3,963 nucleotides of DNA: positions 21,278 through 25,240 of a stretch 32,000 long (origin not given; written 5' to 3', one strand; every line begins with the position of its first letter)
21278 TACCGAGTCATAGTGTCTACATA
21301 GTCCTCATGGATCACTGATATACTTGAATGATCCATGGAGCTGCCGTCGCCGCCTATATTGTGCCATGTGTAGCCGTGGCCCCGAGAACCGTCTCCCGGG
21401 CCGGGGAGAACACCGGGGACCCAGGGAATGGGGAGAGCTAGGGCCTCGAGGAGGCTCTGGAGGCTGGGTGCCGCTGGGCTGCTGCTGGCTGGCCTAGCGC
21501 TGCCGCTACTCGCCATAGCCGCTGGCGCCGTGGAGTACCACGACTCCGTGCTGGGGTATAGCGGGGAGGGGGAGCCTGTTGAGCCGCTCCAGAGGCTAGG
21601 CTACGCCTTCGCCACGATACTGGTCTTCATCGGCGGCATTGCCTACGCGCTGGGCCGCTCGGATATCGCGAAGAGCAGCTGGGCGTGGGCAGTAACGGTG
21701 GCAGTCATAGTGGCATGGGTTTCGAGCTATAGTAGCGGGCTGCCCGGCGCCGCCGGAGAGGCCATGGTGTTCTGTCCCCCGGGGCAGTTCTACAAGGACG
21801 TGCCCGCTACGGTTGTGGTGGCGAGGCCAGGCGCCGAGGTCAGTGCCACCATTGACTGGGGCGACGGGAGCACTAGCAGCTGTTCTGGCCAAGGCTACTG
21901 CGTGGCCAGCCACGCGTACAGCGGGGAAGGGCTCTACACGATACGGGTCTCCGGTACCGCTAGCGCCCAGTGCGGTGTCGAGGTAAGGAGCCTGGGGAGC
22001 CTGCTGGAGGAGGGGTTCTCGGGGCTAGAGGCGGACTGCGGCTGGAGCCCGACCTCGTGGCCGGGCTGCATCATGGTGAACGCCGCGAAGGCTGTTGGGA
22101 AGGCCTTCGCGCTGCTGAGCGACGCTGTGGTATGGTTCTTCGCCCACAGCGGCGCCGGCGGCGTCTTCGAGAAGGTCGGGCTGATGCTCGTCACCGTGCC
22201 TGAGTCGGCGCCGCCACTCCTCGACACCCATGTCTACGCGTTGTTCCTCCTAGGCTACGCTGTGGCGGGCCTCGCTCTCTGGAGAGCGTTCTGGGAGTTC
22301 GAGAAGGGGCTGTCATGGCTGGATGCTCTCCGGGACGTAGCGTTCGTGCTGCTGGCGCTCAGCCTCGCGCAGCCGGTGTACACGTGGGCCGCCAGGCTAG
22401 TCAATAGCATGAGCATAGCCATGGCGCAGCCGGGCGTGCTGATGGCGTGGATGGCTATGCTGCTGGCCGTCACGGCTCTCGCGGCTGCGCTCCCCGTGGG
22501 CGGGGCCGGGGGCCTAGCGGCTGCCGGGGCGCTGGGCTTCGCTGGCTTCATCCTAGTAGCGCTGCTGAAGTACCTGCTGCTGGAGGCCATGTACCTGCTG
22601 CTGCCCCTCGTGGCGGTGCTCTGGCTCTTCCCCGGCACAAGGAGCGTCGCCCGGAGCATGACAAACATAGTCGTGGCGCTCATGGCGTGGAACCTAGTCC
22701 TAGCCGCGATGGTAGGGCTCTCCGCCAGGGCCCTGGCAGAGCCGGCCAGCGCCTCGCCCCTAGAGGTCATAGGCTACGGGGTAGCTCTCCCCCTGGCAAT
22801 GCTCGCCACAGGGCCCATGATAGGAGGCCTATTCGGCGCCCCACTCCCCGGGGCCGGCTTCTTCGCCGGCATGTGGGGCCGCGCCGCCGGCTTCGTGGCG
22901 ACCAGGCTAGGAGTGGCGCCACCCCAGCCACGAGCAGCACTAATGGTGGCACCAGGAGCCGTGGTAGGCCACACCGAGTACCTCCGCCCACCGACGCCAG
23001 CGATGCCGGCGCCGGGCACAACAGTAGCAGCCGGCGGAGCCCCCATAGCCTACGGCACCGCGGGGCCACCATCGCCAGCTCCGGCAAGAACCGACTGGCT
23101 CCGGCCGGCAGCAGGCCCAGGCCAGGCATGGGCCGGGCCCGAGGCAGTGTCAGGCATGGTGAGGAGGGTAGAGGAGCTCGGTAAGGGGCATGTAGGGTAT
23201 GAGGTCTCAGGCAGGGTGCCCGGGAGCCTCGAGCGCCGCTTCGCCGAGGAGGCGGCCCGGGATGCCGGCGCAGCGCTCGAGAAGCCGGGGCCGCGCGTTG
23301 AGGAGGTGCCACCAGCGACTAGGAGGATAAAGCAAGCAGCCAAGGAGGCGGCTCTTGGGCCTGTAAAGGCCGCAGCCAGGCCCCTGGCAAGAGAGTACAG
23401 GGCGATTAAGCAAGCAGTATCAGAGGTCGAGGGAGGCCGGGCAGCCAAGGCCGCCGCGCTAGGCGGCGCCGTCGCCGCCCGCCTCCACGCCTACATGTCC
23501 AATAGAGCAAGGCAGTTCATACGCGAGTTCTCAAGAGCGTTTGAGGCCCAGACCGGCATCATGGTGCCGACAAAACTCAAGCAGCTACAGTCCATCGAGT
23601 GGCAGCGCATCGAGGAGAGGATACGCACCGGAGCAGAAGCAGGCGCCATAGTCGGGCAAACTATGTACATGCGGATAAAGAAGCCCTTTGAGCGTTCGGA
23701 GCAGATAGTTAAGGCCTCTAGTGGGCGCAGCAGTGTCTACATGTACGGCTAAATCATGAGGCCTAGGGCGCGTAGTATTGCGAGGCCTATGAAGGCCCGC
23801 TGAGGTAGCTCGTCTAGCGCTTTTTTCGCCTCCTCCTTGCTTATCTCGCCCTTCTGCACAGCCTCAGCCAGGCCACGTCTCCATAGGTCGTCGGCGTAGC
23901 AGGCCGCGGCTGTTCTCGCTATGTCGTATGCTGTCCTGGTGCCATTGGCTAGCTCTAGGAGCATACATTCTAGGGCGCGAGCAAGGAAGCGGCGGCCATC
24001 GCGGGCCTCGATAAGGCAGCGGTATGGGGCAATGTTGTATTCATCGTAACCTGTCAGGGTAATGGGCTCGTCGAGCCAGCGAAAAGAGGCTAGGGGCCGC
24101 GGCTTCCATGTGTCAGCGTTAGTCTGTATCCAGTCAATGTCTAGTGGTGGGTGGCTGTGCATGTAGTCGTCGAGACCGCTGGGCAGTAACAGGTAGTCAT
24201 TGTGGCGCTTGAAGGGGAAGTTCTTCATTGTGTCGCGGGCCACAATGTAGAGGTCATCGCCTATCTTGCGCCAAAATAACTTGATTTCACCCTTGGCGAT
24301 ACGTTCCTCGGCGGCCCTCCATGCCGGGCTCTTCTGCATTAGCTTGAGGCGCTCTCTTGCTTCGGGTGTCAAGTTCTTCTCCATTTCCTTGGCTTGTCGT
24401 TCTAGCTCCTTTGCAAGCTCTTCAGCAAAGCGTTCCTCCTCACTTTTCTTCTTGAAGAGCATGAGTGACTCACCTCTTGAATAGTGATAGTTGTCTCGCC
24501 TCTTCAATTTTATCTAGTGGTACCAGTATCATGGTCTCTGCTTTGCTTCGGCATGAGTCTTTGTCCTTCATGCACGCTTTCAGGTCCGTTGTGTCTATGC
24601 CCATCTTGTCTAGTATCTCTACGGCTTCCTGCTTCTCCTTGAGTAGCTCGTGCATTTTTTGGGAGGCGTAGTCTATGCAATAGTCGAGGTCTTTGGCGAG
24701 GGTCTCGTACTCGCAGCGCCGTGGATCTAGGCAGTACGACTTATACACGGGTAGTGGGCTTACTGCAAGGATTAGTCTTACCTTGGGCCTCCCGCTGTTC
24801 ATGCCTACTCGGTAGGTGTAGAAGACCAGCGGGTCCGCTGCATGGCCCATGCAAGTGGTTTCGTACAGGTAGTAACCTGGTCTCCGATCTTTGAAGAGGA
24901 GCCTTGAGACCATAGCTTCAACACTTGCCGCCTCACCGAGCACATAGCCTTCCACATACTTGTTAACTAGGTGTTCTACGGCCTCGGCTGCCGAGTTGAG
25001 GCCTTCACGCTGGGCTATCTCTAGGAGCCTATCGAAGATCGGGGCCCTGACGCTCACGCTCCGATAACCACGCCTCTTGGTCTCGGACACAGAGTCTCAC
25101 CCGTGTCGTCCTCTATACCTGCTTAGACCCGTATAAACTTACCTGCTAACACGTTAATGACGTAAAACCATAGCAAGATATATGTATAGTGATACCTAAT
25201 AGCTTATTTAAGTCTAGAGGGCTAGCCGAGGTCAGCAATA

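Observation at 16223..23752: T4SS-like conjugation module in the bacterial virB2-virB3-virB4 gene order on an archaeal integrated element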

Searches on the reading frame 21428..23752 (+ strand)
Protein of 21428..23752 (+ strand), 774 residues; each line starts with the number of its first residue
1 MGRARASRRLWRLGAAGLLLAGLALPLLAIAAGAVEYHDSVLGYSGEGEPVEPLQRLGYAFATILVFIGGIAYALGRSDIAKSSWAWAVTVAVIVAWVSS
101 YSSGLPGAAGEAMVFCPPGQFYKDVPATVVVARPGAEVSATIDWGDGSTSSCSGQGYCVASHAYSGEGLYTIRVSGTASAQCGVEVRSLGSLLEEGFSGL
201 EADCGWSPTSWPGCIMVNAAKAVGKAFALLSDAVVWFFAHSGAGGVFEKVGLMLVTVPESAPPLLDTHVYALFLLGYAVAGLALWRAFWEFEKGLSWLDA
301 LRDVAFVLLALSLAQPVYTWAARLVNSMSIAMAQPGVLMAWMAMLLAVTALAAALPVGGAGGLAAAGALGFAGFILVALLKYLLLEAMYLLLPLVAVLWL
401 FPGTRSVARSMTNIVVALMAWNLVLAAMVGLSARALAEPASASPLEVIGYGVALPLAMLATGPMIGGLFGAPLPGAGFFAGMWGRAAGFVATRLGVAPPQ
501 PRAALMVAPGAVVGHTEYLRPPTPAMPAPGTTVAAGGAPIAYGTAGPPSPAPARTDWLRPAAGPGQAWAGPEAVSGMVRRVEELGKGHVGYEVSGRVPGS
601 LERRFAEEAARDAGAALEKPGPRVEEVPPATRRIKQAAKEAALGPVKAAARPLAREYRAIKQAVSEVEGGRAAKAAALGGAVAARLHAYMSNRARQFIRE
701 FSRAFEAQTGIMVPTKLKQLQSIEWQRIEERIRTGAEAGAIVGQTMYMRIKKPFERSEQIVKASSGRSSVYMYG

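Call 5: search_protein_families(library=pfam, proteins=[window:21428-23752:+], max_evalue=0.1)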
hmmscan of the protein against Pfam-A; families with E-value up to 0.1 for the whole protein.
window:21428-23752:+ (774 aa): 1 family
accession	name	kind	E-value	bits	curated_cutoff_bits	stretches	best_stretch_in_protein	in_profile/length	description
PF00801.26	PKD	-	0.0058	17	23.5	1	129-177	21-66/80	PKD domain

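Call 6: search_protein_families(library=ncbifam, proteins=[window:21428-23752:+], max_evalue=0.1)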
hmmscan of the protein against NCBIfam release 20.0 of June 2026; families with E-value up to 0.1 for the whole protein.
window:21428-23752:+ (774 aa): 1 family
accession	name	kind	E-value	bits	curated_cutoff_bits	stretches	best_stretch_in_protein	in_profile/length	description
NF058578.1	CPR_pilus_PamR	equivalog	0.0012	17.8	300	1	141-178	184-224/297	pilus system RbmA-like protein PamR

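Call 22: find_homologous_proteins(query=window:21428-23752:+, max_evalue=0.001)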
Query window:21428-23752:+ (774 aa): 6 proteins with E <= 0.001 among 8000 candidates.
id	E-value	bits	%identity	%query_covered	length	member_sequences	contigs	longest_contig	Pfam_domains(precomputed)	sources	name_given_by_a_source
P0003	0.0e+0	1671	100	100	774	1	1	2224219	-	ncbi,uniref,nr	ncbi:hypothetical protein [Pyrodictium abyssi]|uniref:PKD domain-containing protein n=1 Tax=Pyrodict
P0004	0.0e+0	1069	70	95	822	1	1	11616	-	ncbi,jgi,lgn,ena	-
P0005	2.3e-174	600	52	75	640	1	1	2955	-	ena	-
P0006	2.7e-167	577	68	57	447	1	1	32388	-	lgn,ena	-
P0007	2.2e-135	471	42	93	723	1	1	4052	-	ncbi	-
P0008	1.1e-133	465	41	97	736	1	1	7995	-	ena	-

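Call 23: search_protein_families(library=pfam, proteins=[P0004, P0005, P0007, P0008], max_evalue=0.05)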
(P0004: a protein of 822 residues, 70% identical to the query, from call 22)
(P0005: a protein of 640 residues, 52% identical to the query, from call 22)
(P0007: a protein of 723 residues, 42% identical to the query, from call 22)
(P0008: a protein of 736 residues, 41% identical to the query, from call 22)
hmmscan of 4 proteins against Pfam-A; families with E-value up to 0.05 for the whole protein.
P0004 (822 aa): 1 family
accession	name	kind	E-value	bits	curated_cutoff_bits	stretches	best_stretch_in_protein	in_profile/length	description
PF00801.26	PKD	-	0.0075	16.7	23.5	1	180-225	23-65/80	PKD domain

P0005 (640 aa): 1 family
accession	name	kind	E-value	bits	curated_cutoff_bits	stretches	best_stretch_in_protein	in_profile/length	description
PF00801.26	PKD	-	0.0089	16.4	23.5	1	71-127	12-67/80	PKD domain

P0007 (723 aa): 2 families
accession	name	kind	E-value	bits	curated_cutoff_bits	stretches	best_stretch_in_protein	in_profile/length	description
PF00801.26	PKD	-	0.0038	17.6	23.5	1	126-169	28-67/80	PKD domain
PF18911.6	PKD_4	-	0.017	15.6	27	1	122-164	31-65/85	PKD domain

P0008 (736 aa): 2 families
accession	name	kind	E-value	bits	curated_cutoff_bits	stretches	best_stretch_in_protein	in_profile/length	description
PF18911.6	PKD_4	-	0.025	15.1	27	0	116-157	32-65/85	PKD domain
PF00801.26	PKD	-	0.04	14.4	23.5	1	112-159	19-64/80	PKD domain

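Call 48: search_solved_structures(query=A3, max_evalue=10)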
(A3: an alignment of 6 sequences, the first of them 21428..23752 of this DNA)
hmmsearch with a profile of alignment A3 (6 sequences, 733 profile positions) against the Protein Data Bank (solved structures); distinct sequences matched with E-value up to 10: 4.
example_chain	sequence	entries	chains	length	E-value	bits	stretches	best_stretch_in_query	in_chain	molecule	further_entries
4xed_A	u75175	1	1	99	0.46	12.1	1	109-160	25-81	Peptidase M14, carboxypeptidase A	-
6w0m_A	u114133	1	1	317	1.2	10.7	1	259-314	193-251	N-glycosylase/DNA lyase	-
6w0r_A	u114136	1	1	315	1.2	10.6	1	259-314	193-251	N-glycosylase/DNA lyase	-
8xwc_A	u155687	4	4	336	1.8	10.1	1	259-314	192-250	N-glycosylase/DNA lyase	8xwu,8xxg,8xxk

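Call 50: find_encoding_contigs(protein=P0006, flank=10000, max_places=3)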
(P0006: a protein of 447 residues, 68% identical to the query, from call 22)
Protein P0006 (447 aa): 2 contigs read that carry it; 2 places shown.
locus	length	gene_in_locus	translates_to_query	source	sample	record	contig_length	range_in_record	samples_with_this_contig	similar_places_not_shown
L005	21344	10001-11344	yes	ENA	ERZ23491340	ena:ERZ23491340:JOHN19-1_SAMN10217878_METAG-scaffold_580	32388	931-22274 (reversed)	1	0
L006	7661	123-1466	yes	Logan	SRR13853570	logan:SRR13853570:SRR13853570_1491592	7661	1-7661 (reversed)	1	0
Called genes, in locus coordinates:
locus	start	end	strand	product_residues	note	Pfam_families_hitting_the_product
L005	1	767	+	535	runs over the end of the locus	PF00437:T2SSE, PF27713:UCP018868, PF13191:AAA_16 (weak), PF20720:nSTAND3 (weak), PF13671:AAA_33 (weak)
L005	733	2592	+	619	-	-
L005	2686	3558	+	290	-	-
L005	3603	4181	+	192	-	-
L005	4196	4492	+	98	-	PF04956:TrbC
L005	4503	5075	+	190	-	-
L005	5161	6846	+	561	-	PF01935:DUF87 (weak), PF12846:AAA_10 (faint)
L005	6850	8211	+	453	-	-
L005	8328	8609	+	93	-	PF05016:ParE_toxin (weak)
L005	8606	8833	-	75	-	-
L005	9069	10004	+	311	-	-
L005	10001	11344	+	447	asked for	-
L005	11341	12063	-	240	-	-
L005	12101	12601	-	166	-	-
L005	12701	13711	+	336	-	PF07505:DUF5131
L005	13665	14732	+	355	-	-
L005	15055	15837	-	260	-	-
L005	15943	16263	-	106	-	-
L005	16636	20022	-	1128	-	PF02534:T4SS-DNA_transf (faint), PF01935:DUF87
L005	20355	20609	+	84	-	-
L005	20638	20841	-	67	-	-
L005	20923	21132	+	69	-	-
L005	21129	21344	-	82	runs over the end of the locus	-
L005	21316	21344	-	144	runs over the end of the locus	-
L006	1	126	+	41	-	?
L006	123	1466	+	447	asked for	-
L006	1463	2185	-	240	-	-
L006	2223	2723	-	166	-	-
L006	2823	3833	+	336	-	PF07505:DUF5131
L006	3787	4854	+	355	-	-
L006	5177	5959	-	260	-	-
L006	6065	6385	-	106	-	-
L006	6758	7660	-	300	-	?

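Call 51: find_encoding_contigs(protein=P0008, flank=10000, max_places=3)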
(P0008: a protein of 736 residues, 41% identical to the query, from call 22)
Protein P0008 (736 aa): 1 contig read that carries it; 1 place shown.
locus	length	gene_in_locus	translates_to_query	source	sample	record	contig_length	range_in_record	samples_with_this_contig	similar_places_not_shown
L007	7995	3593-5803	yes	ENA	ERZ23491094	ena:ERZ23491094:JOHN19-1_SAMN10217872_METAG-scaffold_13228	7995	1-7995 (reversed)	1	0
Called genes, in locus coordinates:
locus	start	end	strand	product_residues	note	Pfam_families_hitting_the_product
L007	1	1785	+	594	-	?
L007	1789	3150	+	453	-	-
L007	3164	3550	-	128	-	-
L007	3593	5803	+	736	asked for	-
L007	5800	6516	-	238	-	-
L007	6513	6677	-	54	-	-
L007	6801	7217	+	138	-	-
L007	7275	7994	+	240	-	?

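Call 57: predict_structure(alignment_id=A3)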
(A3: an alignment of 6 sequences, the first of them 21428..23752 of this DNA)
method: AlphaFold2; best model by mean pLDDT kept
length: 774 residues; sequences in the alignment: 6
mean_pLDDT: 46.5   pTM: 0.32
mean pLDDT of the five models: 46.5, 46.4, 43.1, 42.0, 40.4
residues with pLDDT >= 90: 0; 70-90: 60; 50-70: 248; < 50: 466
segments of 3 or more residues with pLDDT < 50: 1-5, 21-56, 78-111, 205-208, 253-274, 312-333, 356-372, 426-638, 640-654, 659-681, 683-686, 731-774
pLDDT, mean of each block of 10 residues (from residue 1): 49 55 46 38 31 47 53 50 47 43 30 60 72 67 86 73 81 79 74 61 48 55 65 69 57 44 38 50 56 51 52 46 46 52 60 48 45 51 53 58 57 54 48 38 38 43 33 30 32 28 24 23 26 26 26 24 25 30 32 32 42 33 33 46 42 47 37 42 50 62 60 55 50 38 25 35 34 29
secondary structure, 60 per line:
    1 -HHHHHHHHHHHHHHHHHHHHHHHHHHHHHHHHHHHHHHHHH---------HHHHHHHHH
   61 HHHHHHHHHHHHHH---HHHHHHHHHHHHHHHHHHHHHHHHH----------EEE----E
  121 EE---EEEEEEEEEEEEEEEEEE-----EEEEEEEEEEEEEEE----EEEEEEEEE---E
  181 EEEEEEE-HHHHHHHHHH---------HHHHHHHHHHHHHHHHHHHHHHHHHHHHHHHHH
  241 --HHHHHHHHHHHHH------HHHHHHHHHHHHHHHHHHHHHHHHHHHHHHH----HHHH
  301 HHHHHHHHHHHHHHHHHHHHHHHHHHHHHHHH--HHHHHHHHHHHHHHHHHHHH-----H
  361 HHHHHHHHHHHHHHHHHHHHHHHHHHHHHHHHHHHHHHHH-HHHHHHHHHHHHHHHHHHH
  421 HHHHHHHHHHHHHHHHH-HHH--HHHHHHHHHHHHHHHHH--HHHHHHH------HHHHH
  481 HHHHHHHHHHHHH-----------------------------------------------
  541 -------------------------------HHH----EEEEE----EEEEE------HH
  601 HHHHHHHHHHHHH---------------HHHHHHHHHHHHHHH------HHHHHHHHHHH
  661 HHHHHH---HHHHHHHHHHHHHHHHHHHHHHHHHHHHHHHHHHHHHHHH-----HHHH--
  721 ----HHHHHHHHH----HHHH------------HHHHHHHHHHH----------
elements in order (helices of 4 or more, strands of 3 or more residues): H2-42 H52-74 H78-102 E113-115 E120-122 E126-143 E149-163 E168-176 E180-187 H189-198 H208-240 H243-255 H262-292 H297-332 H335-354 H360-400 H402-437 H444-460 H463-469 H476-493 E579-583 E588-592 H599-613 H629-643 H650-666 H670-709 H715-718 H725-733 H738-741 H754-764

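Call 66: search_protein_families(library=pfam, proteins=[L005:4196-4492:+, L005:4503-5075:+], max_evalue=1)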
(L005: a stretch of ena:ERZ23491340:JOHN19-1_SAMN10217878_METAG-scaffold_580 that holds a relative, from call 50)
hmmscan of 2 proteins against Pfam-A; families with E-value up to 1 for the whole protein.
L005:4196-4492:+ (98 aa): 3 families
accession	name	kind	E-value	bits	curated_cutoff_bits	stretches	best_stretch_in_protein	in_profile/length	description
PF04956.18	TrbC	-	9.9e-08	32.5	27.9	1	6-89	13-88/98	TrbC/VIRB2 pilin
PF13572.11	DUF4134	-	0.079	13.7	26.5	1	10-84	3-76/93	Domain of unknown function (DUF4134)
PF00122.25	E1-E2_ATPase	-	0.12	12.3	28.1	1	35-89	106-157/181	E1-E2 ATPase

L005:4503-5075:+ (190 aa): 1 family
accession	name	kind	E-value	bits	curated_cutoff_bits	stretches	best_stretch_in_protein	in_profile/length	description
PF20447.3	DUF6704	-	0.21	12.2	27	1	26-66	13-53/68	Family of unknown function (DUF6704)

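Call 104: fold_search(model_id=the predicted structure, library=pdb)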
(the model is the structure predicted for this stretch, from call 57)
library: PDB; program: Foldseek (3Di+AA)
matches with E <= 10: 600; with E <= 0.001: 0
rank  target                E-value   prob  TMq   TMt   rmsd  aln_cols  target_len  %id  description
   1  8cka_A                1.1e-02  1.00  0.09  0.14   2.5        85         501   20  Deinococcus radidurans HPI S-layer (released 2023-04-19)
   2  3qeu_D                5.0e-02  0.89  0.08  0.22   6.7       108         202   12  The crystal structure of TCR DMF5 (released 2011-07-06)
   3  3n50_E                6.7e-02  0.96  0.10  0.37   7.8       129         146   12  Human Early B-cell factor 3 (EBF3) IPT/TIG and HLHLH domains (released 2010-06-16)
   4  9mcy_F                7.0e-02  0.91  0.08  0.28   5.7        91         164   12  CRYSTAL STRUCTURE OF HUMAN IGG1 FC FRAGMENT-FC-GAMMA RECEPTOR IIA COMPLEX R131 VARIANT (released 2025-12-03)
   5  5fka_A                7.7e-02  0.82  0.08  0.24   6.0       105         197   12  Crystal structure of staphylococcal enterotoxin E in complex with a T cell receptor (released 2016-05-25)
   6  9h4u_A                8.1e-02  1.00  0.09  0.11   3.0        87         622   17  Deacetylase FI8 utilizes unconventional variant of a catalytic triad: the diluted triad (released 2025-08-27)
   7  5no8_A                8.5e-02  1.00  0.11  0.12   4.6       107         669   13  Polysaccharide Lyase BACCELL_00875 (released 2017-06-28)
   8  5ml9_A                8.5e-02  0.98  0.08  0.31   5.0        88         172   12  Cocrystal structure of Fc gamma receptor IIIa interacting with Affimer F4, a specific binding protein which blocks IgG (released 2017-12-13)
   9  4c56_G                8.5e-02  0.89  0.08  0.24   5.9       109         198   13  X-ray structure of the complex between staphylococcal enterotoxin B, T cell receptor and major histocompatibility comp (released 2014-07-23)
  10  5occ_A                9.3e-02  0.89  0.08  0.28   5.5        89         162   15  Crystal structure of CD32b (Fc Gamma Receptor IIb) in complex with Human IgG1 Fab fragment (6G08) (released 2018-07-25)
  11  6am5_D                9.3e-02  0.87  0.08  0.25   5.9       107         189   11  Crystal structure of DMF5 TCR bound to HLA-A2 presenting synthetic peptide SMLGIGIVPV (released 2018-08-08)
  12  5nok_A                9.8e-02  1.00  0.10  0.12   3.0        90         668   18  Polysaccharide Lyase BACCELL_00875 (released 2017-06-28)
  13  8v2c_C                1.1e-01  0.96  0.08  0.29   4.5        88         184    8  Cryo-EM structure of mouse type II OSM receptor complex: model for assembly core region (released 2024-11-20)
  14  6e57_A                1.1e-01  0.89  0.07  0.13   6.4        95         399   15  Bacteroides ovatus mixed-linkage glucan utilization locus (MLGUL) SGBP-B in complex with mixed-linkage heptasaccharide (released 2019-05-29)
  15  3wn5_C                1.4e-01  0.95  0.08  0.31   5.0        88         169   12  Crystal structure of asymmetrically engineered Fc variant in complex with FcgRIIIa (released 2014-11-19)
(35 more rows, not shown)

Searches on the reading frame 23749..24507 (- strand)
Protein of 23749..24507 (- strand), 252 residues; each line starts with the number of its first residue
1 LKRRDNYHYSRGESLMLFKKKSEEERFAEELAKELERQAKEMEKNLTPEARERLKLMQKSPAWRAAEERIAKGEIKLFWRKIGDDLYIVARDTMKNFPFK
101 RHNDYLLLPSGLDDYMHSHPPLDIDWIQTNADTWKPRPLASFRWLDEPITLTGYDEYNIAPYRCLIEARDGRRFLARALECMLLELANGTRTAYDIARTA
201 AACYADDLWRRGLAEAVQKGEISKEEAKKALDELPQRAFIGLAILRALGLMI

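Call 52: search_protein_families(library=pfam, proteins=[window:23749-24507:-], max_evalue=0.01)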
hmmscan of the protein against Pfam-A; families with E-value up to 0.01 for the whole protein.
window:23749-24507:- (252 aa): 1 family
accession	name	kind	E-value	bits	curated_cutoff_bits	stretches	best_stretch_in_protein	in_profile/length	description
PF18495.6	VbhA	-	0.0036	17.7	25.9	0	213-232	26-45/47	Antitoxin VbhA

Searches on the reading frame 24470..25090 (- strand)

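Call 52: search_protein_families(library=pfam, proteins=[window:24470-25090:-], max_evalue=0.01)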
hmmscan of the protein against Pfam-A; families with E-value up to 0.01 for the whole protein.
window:24470-25090:- (206 aa): 1 family
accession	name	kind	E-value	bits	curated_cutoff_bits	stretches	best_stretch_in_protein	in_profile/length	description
PF10146.14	zf-C4H2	-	0.0084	17.1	34.5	0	132-192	26-86/240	Zinc finger-containing protein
